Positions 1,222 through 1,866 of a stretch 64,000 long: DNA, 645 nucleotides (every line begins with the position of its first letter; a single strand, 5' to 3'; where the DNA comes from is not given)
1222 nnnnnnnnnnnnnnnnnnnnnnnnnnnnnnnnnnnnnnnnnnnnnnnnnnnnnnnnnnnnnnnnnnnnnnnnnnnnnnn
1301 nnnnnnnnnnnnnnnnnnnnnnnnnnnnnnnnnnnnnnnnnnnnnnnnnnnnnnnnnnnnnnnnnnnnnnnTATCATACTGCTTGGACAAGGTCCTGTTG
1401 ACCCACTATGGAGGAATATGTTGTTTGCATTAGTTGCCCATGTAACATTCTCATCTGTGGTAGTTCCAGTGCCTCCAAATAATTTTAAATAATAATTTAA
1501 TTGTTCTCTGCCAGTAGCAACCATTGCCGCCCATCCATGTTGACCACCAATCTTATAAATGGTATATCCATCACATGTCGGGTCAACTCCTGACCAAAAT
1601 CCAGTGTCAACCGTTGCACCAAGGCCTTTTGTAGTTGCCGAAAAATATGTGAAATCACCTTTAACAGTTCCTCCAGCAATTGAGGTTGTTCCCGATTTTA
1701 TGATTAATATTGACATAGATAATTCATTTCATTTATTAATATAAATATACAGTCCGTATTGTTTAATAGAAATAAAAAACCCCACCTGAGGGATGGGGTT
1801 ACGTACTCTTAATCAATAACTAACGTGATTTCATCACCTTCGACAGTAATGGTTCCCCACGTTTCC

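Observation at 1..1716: Large surface protein with DUF285-type 26-residue repeats and a PT-rich linker, missed by the ORF track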

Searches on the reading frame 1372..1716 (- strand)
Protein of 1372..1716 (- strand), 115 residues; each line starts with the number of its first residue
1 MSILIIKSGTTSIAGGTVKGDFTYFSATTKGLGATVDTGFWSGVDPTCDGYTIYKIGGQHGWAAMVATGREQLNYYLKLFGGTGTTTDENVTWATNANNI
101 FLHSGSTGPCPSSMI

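Call 45: search_protein_representatives(protein=window:1372-1716:-)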
Query: 115 residues. Proteins with E-value up to 0.001 (for the whole library): 107; up to 1e-10: 40; up to 1e-30: 15. The best 107 are listed.
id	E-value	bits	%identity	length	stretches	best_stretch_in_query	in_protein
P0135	5.3e-67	239.7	96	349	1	1-112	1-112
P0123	1.7e-66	238.1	96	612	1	1-112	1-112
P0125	2.2e-66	237.6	96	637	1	1-112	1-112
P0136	2.1e-65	234.5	92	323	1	1-113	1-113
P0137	2.3e-65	234.4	95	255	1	1-112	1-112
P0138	3.1e-65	233.9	94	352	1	1-112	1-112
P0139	1.5e-64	231.8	92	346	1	1-112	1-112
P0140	2.4e-64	231.1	94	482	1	1-112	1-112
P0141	2.0e-63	228.1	91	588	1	1-112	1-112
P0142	4.0e-62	223.9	92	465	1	1-112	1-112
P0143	7.3e-61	219.9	89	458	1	1-112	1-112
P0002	4.8e-55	201.1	82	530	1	1-111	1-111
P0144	1.3e-42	161.0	95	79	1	1-78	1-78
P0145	9.6e-31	122.7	59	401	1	1-108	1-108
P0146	9.7e-31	122.7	58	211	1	2-107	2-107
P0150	2.7e-29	118.0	59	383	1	1-107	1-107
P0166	9.5e-18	80.8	41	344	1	3-107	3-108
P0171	8.9e-12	61.5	38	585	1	6-103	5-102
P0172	7.0e-10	55.4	36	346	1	6-106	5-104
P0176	6.6e-08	49.0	37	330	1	5-102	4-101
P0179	9.7e-08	48.5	37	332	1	5-102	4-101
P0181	8.8e-07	45.4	35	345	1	6-104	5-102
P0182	9.1e-07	45.3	35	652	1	5-112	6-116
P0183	1.1e-06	45.1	34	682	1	6-102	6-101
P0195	1.8e-05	41.2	33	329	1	6-104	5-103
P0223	2.6e-04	37.4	36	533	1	6-109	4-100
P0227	3.2e-04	37.1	35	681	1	6-91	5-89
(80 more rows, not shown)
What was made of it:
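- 1381..1716 (-): N-terminal domain (aa 1-112), the putative virion anchor. It is an alpha/beta fold with no solved relative. 107 cluster representatives at E<=1e-3, always at residues 1-110 (call 45).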

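Call 47: search_protein_families(library=pfam, alignment_id=A2, max_evalue=0.001)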
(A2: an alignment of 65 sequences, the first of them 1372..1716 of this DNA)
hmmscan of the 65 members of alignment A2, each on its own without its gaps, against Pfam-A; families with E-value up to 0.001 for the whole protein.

A. member 1, window:1372-1716:- (115 aa): 0 families

B. families by the number of members that match (of 65 scanned): 15 families
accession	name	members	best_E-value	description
PF13385.13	Laminin_G_3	33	4.1e-25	Concanavalin A-like lectin/glucanases superfamily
PF07603.17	Lcl_C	2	5.5e-12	Lcl C-terminal domain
PF07953.20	Toxin_R_bind_N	2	0.00037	Clostridium neurotoxin, N-terminal receptor binding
PF17164.10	DUF5122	1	2.1e-97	Domain of unknown function (DUF5122) beta-propeller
PF03382.20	DUF285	1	2.7e-58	Mycoplasma protein of unknown function, DUF285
PF25390.1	WD40_RLD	1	1.4e-56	RCC1-like domain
PF00415.24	RCC1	1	7.5e-44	Regulator of chromosome condensation (RCC1) repeat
PF13540.12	RCC1_2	1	2.7e-34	Regulator of chromosome condensation (RCC1) repeat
PF25384.1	Alsin_RLD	1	4.2e-10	Alsin RCC1-like domain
PF11781.13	Zn_ribbon_RRN7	1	1.8e-06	Zinc-finger of RNA-polymerase I-specific TFIIB, Rrn7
PF14250.11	AbrB-like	1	5.1e-06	AbrB-like transcriptional regulator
PF02018.23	CBM_4_9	1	5.3e-05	Carbohydrate binding domain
PF22925.3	TS_C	1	5.5e-05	Trans-sialidase, C-terminal domain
PF18911.6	PKD_4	1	0.00015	PKD domain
PF07494.17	Reg_prop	1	0.00057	Two component regulator propeller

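Call 48: search_protein_families(library=phrogs, alignment_id=A2, max_evalue=0.001)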
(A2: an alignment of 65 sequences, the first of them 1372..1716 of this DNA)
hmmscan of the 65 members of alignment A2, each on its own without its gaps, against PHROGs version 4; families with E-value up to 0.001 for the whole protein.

A. member 1, window:1372-1716:- (115 aa): 0 families

B. families by the number of members that match (of 65 scanned): 38 families (the first 25 are shown)
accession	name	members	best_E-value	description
phrog_24074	-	36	1.8e-45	-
phrog_8510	-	32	3.2e-33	virion structural protein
phrog_17347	-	17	1.8e-11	-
phrog_38104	-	14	7.4e-10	-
phrog_3545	-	6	5.2e-24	-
phrog_14220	-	6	6.8e-07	-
phrog_701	-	4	3.8e-10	virion structural protein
phrog_15511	-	4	2.4e-09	-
phrog_22373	-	4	1.6e-06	-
phrog_13163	-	3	3.5e-18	baseplate wedge subunit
phrog_4245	-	2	3.4e-24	-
phrog_1469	-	2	2.3e-14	baseplate wedge subunit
phrog_19601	-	2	5e-12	baseplate wedge subunit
phrog_18802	-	2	2.4e-09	virion structural protein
phrog_4390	-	2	1.2e-06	-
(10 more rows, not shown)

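Call 49: search_dna_similar(query=window:1372-1716:-, collection=phages, mode=protein, max_evalue=0.01, max_rows=40)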
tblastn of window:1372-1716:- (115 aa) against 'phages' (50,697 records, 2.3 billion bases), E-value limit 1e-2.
No match.
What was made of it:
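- Closest known: DUF285/PARCEL ORFs annotated in cultured phages. Different: The N-terminal domain is not detected by tblastn in any of these records (call 49).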

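Call 50: search_protein_families(library=phrogs, proteins=[P0176, P0179, P0145, P0150, P0172, P0181, P0166, P0195, P0183, P0182], max_evalue=0.001)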
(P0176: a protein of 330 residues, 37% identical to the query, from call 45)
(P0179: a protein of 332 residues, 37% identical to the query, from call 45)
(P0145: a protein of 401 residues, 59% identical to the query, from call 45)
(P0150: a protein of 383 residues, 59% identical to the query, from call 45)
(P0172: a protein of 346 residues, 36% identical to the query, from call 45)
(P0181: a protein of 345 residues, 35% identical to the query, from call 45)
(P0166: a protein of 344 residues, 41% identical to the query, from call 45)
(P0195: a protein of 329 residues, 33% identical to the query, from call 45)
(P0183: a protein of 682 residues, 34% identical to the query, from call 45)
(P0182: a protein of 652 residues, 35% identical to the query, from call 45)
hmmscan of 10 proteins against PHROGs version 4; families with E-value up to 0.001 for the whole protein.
P0176 (330 aa): 6 families
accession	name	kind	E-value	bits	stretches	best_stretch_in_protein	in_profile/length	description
phrog_24074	-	unknown function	8.6e-21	74.9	2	147-279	449-580/892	-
phrog_13163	-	tail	3.6e-15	56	1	141-310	538-703/976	baseplate wedge subunit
phrog_19601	-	tail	1.7e-11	43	1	141-310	646-811/2043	baseplate wedge subunit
phrog_701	-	head and packaging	4.2e-10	37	1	146-315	4051-4214/6136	virion structural protein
phrog_1469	-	tail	5.4e-10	37.9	1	148-290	534-673/2607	baseplate wedge subunit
phrog_32294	-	tail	4.3e-09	34.6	1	147-318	436-601/2435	baseplate wedge subunit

P0179 (332 aa): 4 families
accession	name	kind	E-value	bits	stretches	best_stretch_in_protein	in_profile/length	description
phrog_24074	-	unknown function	3.9e-27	95.9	1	84-330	116-358/892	-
phrog_8510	-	head and packaging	2.3e-24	86.3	1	91-332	1111-1348/1348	virion structural protein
phrog_17347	-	unknown function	7.8e-06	26.8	1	128-325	18-207/312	-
phrog_347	-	connector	0.00068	19.9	0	122-269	98-260/394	tail terminator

P0145 (401 aa): 0 families

P0150 (383 aa): 1 family
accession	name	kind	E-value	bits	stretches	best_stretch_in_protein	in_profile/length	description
phrog_22713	-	unknown function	2e-20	74.5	1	153-383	43-273/401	-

P0172 (346 aa): 3 families
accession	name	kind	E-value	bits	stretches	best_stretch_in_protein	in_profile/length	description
phrog_24074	-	unknown function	1.7e-21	77.2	2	74-289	100-315/892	-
phrog_8510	-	head and packaging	1.8e-20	73.3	1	126-345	1134-1348/1348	virion structural protein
phrog_38104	-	unknown function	3.8e-06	27.3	1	112-345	87-320/320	-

P0181 (345 aa): 2 families
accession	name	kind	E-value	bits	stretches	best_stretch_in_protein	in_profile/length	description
phrog_24074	-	unknown function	6.4e-15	55.4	1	70-342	96-358/892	-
phrog_4390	-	unknown function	1.2e-06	29.3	1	164-339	63-243/253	-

P0166 (344 aa): 0 families

P0195 (329 aa): 3 families
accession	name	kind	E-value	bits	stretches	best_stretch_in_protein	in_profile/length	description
phrog_24074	-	unknown function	4.2e-17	62.7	1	61-323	75-353/892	-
phrog_8510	-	head and packaging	4.2e-12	45.6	1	153-326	1160-1344/1348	virion structural protein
phrog_38104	-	unknown function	2.4e-06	28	1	116-173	86-144/320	-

P0183 (682 aa): 2 families
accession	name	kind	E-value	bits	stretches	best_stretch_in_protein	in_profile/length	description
phrog_15511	-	unknown function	2.4e-09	37.8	1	411-459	210-258/511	-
phrog_38031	-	unknown function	3.6e-05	23.9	1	417-463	138-188/460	-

P0182 (652 aa): 0 families
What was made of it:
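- Tried and rejected: PHROG hits of N-terminal-family members labelled 'virion structural protein' or 'baseplate wedge': they map mainly to the LamG part, not the anchor, so I did not use them as evidence for the anchor (call 50).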

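Call 58: predict_structure(alignment_id=A2)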
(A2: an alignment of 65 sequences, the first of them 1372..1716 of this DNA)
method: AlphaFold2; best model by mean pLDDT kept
length: 115 residues; sequences in the alignment: 65
mean_pLDDT: 77.9   pTM: 0.69
mean pLDDT of the five models: 77.9, 75.6, 74.1, 72.4, 70.0
residues with pLDDT >= 90: 15; 70-90: 77; 50-70: 19; < 50: 4
segments of 3 or more residues with pLDDT < 50: 113-115
pLDDT, mean of each block of 10 residues (from residue 1): 72 76 73 73 77 78 85 91 91 90 68 47
secondary structure, 60 per line:
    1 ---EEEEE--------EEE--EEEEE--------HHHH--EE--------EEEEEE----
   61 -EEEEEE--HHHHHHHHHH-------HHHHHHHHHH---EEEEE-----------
elements in order: E4-8 E17-19 E22-26 H35-38 E51-56 E62-67 H70-79 H87-96 E100-104
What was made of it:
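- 1381..1716 (-): AF2 pLDDT is 78 (call 58).
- On TIGR02167 / PARCEL repeat: Residues 4-8 are a strand of the folded domain (call 58) and are conserved at residue 1 across the family (call 45).
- No signal peptide: residues 4-8 form a strand of the folded domain (call 58).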

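Call 64: fold_search(model_id=the predicted structure, library=viral)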
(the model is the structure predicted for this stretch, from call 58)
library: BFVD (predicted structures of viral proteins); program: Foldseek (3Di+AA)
matches with E <= 10: 414; with E <= 0.001: 1
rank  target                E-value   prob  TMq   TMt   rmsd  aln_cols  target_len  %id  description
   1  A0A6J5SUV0            2.8e-06  1.00  0.78  0.28   2.0       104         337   24  Concanavalin A-like lectin/glucanases superfamily [uncultured Caudovirales phage]
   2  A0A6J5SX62            6.3e-03  1.00  0.65  0.29   3.7       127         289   17  GLEYA adhesin domain containing protein [uncultured Caudovirales phage]
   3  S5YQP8                1.2e-01  0.75  0.34  0.49   4.3        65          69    6  (no name in the UniProt tables at hand)
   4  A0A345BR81            3.4e-01  0.15  0.30  0.09  14.9       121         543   12  (no name in the UniProt tables at hand)
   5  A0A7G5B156            4.2e-01  0.18  0.25  0.14   7.3        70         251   20  Uncharacterized protein [Providencia phage vB_PreS-Stilesk]
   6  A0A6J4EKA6            4.2e-01  0.16  0.22  0.34   6.9        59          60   20  (no name in the UniProt tables at hand)
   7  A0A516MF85            4.7e-01  0.15  0.24  0.32   5.8        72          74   14  (no name in the UniProt tables at hand)
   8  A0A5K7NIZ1            5.7e-01  0.23  0.29  0.39   6.1        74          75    9  (no name in the UniProt tables at hand)
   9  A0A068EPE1            7.9e-01  0.30  0.33  0.29   4.7        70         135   18  Uncharacterized protein [Bacillus phage CP-51]
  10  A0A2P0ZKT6            8.4e-01  0.05  0.20  0.24  12.9       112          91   10  Uncharacterized protein [Lactobacillus phage Maenad]
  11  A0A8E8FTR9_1          9.6e-01  0.04  0.19  0.03  14.6        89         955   17  Replication protein 1a [Bemisia tabaci bromo-like virus 3]
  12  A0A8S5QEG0            1.0e+00  0.08  0.21  0.25   7.2        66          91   18  Intron associated endonuclease [Siphoviridae sp. ctr2f5]
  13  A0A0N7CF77            1.1e+00  0.12  0.24  0.22   6.6        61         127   13  Uncharacterized protein [Salmonella phage 37]
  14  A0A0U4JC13            1.2e+00  0.10  0.24  0.33   4.2        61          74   13  (no name in the UniProt tables at hand)
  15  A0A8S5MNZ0            1.3e+00  0.18  0.29  0.39   5.5        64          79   16  Uncharacterized protein [Siphoviridae sp. ctZZK17]
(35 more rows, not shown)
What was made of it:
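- Structural relatives of that domain in BFVD are lectin and GLEYA-adhesin proteins of uncultured Caudovirales (call 64).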

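Call 81: list_cluster_members(proteins=[P0145, P0166, P0171, P0176, P0179, P0182, P0183, P0195, P0223, P0227])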
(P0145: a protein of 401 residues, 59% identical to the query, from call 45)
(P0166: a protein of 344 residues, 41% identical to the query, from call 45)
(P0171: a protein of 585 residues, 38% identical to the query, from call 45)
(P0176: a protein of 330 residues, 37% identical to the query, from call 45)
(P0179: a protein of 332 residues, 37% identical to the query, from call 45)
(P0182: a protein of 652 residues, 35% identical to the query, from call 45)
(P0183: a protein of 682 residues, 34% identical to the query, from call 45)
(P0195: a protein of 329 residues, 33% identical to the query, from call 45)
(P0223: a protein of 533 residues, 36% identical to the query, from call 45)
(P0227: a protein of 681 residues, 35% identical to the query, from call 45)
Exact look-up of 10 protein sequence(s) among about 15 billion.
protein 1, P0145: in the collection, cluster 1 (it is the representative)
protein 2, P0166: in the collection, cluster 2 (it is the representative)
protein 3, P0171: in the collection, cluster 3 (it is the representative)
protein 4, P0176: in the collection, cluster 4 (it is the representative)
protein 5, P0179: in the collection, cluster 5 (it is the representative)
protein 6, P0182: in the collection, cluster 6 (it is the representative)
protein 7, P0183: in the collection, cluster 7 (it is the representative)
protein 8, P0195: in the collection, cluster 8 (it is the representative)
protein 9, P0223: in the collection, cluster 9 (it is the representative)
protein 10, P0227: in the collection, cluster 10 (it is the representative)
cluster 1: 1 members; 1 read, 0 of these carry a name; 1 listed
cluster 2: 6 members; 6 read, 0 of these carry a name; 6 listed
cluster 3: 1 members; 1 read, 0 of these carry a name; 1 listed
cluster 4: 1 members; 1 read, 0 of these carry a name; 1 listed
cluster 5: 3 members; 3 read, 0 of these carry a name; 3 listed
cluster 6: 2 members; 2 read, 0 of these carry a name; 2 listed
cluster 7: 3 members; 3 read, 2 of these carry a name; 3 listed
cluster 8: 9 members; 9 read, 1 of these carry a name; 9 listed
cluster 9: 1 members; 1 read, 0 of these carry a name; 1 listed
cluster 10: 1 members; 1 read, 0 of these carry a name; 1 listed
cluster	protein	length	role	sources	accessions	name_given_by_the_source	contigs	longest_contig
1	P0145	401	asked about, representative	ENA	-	-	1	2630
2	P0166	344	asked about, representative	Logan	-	-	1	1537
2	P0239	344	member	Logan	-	-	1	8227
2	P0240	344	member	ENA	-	-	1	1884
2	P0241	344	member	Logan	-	-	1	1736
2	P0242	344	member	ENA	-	-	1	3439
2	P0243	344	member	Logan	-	-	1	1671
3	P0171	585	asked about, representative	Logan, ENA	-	-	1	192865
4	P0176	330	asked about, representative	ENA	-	-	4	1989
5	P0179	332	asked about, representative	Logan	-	-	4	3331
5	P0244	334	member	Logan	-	-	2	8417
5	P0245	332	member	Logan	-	-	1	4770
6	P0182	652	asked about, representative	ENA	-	-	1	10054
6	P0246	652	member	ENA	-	-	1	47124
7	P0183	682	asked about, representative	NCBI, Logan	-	-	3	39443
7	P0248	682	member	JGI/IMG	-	hypothetical protein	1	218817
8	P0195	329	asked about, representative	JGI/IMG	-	-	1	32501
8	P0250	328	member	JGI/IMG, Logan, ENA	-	-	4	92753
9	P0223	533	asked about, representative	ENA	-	-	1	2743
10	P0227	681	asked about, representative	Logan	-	-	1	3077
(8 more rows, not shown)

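Call 82: find_encoding_contigs(protein=P0171, flank=10000, max_places=1)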
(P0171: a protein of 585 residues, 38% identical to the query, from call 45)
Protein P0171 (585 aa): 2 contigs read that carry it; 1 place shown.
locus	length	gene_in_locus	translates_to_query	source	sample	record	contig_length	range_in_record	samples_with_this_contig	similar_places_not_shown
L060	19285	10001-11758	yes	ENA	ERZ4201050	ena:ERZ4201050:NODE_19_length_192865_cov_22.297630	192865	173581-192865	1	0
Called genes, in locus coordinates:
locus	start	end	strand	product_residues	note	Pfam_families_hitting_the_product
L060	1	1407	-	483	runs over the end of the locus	PF13733:Glyco_transf_7N, PF02709:Glyco_transf_7C, PF13385:Laminin_G_3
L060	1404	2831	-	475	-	PF13733:Glyco_transf_7N, PF02709:Glyco_transf_7C, PF13385:Laminin_G_3 (weak)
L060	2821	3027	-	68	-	-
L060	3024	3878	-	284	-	-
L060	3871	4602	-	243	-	PF13578:Methyltransf_24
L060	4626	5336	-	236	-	PF13385:Laminin_G_3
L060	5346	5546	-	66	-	-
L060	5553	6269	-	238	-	-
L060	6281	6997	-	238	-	PF13385:Laminin_G_3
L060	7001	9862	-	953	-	-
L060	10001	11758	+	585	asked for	PF13385:Laminin_G_3, PF07953:Toxin_R_bind_N (weak), PF13385:Laminin_G_3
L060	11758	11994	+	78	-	-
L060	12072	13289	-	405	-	-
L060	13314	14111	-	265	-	-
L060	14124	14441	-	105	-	-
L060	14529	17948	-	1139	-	-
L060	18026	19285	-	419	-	?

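Call 83: find_encoding_contigs(protein=P0250, flank=10000, max_places=1)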
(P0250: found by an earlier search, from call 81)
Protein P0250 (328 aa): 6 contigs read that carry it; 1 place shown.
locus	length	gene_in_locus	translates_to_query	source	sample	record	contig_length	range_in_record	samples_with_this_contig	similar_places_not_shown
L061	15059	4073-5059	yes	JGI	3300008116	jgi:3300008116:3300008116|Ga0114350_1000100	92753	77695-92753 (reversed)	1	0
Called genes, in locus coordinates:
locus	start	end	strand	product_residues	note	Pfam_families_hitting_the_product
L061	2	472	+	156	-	?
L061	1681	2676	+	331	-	-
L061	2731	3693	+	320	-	-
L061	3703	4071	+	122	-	-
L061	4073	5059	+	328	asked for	PF13385:Laminin_G_3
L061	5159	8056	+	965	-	PF03104:DNA_pol_B_exo1, PF13482:RNase_H_2, PF00136:DNA_pol_B (faint)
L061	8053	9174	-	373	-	PF26809:Phage_T4_gp13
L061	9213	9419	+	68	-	-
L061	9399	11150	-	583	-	PF00176:SNF2-rel_dom, PF00270:DEAD (weak), PF04851:ResIII, PF00271:Helicase_C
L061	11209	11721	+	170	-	-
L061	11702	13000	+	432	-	-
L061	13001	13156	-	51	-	-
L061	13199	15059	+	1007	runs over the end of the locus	PF04984:Phage_sheath_1, PF17482:Phage_sheath_1C (weak)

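Call 84: search_protein_families(library=phrogs, proteins=[L061:1681-2676:+, L061:2731-3693:+, L061:3703-4071:+, L061:11702-13000:+, L060:7001-9862:-, L060:14529-17948:-, L060:12072-13289:-, L060:13314-14111:-], max_evalue=0.001)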
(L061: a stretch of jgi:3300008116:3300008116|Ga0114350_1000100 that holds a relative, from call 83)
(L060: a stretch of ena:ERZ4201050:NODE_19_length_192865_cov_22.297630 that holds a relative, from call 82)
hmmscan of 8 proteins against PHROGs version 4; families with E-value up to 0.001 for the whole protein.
L061:1681-2676:+ (331 aa): 2 families
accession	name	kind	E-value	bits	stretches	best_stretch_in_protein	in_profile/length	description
phrog_38031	-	unknown function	3.3e-05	24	1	70-161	98-182/460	-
phrog_15511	-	unknown function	0.00017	21.8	1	119-161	209-261/511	-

L061:2731-3693:+ (320 aa): 0 families

L061:3703-4071:+ (122 aa): 0 families

L061:11702-13000:+ (432 aa): 0 families

L060:7001-9862:- (953 aa): 17 families
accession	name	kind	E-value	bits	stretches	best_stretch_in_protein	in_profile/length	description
phrog_21918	-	unknown function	2.1e-20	74.1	2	410-469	70-129/200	-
phrog_16122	-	head and packaging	9.2e-20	72.1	2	203-300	425-519/526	virion structural protein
phrog_5073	-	tail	6.9e-13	49.4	1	303-468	264-405/519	tail fiber protein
phrog_1806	-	tail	2e-11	44.8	1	304-407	125-232/276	collagen like minor tail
phrog_26246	-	tail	9.6e-11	42.4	1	302-405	97-200/329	tail protein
phrog_28944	-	unknown function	3.6e-10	41.2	1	239-300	8-72/73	-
phrog_32123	-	unknown function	8.5e-10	38.5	1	311-413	217-319/532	-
phrog_18350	-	tail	1.2e-09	39.2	1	298-401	94-198/253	tail fiber protein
phrog_6320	-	tail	5.4e-09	36.4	1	303-890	101-593/745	tail fiber protein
phrog_38766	-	head and packaging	2.3e-08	34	1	295-401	65-174/478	virion structural protein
phrog_34633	-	unknown function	2.7e-06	28.3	1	412-463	199-248/252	-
phrog_28263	-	tail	3.1e-06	25.7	1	295-413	541-660/1400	tail fiber protein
phrog_33406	-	tail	3.3e-06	26.7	1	306-404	188-286/651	tail fiber protein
phrog_24148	-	DNA, RNA and nucleotide metabolism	4.3e-06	27.3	0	411-466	205-263/275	HNH endonuclease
phrog_366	-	tail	2.5e-05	24.9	1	302-421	305-411/474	tail fiber protein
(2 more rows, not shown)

L060:14529-17948:- (1139 aa): 20 families
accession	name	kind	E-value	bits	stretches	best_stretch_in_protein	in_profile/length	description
phrog_5073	-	tail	1.7e-47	163.7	4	243-471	260-431/519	tail fiber protein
phrog_8745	-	tail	1.3e-37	129.8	4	238-473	1380-1610/1803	tail fiber protein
phrog_6320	-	tail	1.6e-37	130.7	4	583-734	58-209/745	tail fiber protein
phrog_1806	-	tail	3.3e-31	109.6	4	158-280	107-230/276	collagen like minor tail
phrog_366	-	tail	1.1e-24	88.8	3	91-235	244-384/474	tail fiber protein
phrog_18350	-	tail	1.5e-24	88.1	2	160-259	96-199/253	tail fiber protein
phrog_26246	-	tail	1.2e-23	84.8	4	602-731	80-209/329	tail protein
phrog_38766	-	head and packaging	4.1e-18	66.2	2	250-355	76-181/478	virion structural protein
phrog_33406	-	tail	5.5e-15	55.7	1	259-356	185-282/651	tail fiber protein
phrog_819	-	tail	5.9e-12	45.6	2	160-481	505-892/1024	tail protein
phrog_10972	-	tail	1.4e-10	42.2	0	284-349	164-229/343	tail fiber protein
phrog_35286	-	unknown function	1.7e-10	41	1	135-221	257-342/750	-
phrog_1658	-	unknown function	2.4e-09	38.3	0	153-231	36-114/239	-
phrog_32123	-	unknown function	7e-09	35.5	0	600-692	216-308/532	-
phrog_38806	-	unknown function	4.6e-08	33.8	0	262-346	67-165/285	-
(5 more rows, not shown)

L060:12072-13289:- (405 aa): 1 family
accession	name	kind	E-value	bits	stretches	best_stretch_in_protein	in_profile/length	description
phrog_15511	-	unknown function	0.00066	19.9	1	235-327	210-295/511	-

L060:13314-14111:- (265 aa): 1 family
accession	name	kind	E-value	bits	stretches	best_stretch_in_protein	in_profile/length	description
phrog_15511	-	unknown function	4.9e-06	26.9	1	142-199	241-295/511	-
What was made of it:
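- On Phage tail fibre / receptor-binding protein: It is seen for a distant relative with the same N-terminal domain, flanked by collagen-like tail-fibre proteins (calls 82, 84).
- Context of distant relatives: one is flanked by collagen-like tail-fibre proteins, phrog_5073 at 1.7e-47 (calls 82, 84). The N-terminal domain's partners elsewhere are lectin or adhesin modules (calls 47, 64), and one relative sits among tail-fibre genes (call 84).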
